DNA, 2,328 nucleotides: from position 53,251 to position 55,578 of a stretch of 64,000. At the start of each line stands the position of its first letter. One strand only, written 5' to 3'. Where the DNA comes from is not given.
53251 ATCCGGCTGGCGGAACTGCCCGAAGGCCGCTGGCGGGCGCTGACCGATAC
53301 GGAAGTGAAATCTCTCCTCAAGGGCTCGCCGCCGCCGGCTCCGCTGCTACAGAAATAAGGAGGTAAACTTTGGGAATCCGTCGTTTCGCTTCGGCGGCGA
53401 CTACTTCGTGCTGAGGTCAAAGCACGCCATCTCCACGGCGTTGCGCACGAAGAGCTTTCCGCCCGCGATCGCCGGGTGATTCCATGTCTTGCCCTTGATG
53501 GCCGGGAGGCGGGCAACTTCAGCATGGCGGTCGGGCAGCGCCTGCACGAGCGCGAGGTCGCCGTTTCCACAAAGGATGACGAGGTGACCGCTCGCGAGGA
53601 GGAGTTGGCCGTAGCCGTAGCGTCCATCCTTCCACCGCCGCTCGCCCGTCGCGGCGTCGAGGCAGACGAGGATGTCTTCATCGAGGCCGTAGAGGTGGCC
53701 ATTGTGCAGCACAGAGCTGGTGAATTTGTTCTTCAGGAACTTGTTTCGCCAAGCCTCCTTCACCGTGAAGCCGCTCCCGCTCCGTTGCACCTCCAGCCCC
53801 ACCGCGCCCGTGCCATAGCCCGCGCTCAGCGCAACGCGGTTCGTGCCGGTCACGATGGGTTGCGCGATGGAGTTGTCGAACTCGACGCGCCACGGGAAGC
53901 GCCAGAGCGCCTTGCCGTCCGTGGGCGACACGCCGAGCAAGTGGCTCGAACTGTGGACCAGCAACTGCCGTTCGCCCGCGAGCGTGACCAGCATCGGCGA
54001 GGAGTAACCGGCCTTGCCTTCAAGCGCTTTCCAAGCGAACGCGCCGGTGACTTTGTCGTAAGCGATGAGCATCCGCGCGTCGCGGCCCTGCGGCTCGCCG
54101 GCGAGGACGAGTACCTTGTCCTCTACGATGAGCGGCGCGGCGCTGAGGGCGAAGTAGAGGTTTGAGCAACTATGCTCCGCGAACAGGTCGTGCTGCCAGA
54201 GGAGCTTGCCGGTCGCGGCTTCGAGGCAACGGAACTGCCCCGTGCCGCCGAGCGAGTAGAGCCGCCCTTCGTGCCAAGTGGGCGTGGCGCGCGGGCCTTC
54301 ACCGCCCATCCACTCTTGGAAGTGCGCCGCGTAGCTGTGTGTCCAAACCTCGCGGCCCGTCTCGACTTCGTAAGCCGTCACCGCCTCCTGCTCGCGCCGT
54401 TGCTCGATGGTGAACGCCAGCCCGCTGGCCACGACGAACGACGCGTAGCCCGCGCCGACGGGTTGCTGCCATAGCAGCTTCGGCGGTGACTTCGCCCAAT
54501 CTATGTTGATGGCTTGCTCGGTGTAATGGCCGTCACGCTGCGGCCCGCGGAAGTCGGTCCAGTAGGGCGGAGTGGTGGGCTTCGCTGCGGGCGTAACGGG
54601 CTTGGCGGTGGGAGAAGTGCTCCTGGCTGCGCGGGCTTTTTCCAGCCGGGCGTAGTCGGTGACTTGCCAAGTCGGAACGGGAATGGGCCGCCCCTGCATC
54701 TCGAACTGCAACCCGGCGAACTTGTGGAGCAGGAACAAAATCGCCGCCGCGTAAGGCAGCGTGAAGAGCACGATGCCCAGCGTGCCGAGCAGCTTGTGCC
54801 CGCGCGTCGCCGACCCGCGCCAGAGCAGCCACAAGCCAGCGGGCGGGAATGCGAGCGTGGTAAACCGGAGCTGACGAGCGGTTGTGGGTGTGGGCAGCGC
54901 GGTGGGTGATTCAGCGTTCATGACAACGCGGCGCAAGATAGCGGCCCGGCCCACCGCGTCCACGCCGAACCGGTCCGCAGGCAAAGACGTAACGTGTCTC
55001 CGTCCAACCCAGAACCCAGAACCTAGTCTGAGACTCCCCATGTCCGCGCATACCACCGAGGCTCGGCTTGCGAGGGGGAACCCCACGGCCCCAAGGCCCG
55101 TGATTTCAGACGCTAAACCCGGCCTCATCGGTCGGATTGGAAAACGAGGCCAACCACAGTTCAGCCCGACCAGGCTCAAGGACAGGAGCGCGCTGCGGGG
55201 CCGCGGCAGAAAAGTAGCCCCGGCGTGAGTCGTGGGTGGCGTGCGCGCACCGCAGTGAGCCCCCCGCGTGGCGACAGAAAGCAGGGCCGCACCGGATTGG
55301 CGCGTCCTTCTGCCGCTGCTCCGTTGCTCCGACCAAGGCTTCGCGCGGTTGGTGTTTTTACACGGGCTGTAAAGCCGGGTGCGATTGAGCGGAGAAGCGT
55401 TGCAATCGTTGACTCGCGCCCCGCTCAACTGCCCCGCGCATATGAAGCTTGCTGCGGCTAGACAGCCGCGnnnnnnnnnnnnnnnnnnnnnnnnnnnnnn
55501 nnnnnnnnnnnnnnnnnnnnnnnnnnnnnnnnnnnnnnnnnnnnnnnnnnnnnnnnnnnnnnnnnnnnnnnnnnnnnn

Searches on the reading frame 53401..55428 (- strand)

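Call 31: search_protein_families(library=ncbifam, max_evalue=0.00001, proteins=[window:53401-55428:-])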
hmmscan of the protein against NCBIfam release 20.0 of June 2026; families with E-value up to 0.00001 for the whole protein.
window:53401-55428:- (675 aa): 4 families
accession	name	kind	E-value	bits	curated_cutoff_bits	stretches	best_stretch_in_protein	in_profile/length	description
TIGR04528.1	acido_non_PQQ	subfamily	1.7e-13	50.2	650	1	348-467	67-178/493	acido-empty-quinoprotein group A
TIGR03300.1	assembly_YfgL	equivalog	3.2e-11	42.6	285.2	1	379-511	57-171/377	outer membrane protein assembly factor BamB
NF008351.0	PRK11138.1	equivalog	5.4e-09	35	423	1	381-511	63-186/394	outer membrane protein assembly factor BamB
TIGR03075.1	PQQ_enz_alc_DH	subfamily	2.7e-06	26.3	480.05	0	349-468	80-197/530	PQQ-dependent dehydrogenase, methanol/ethanol family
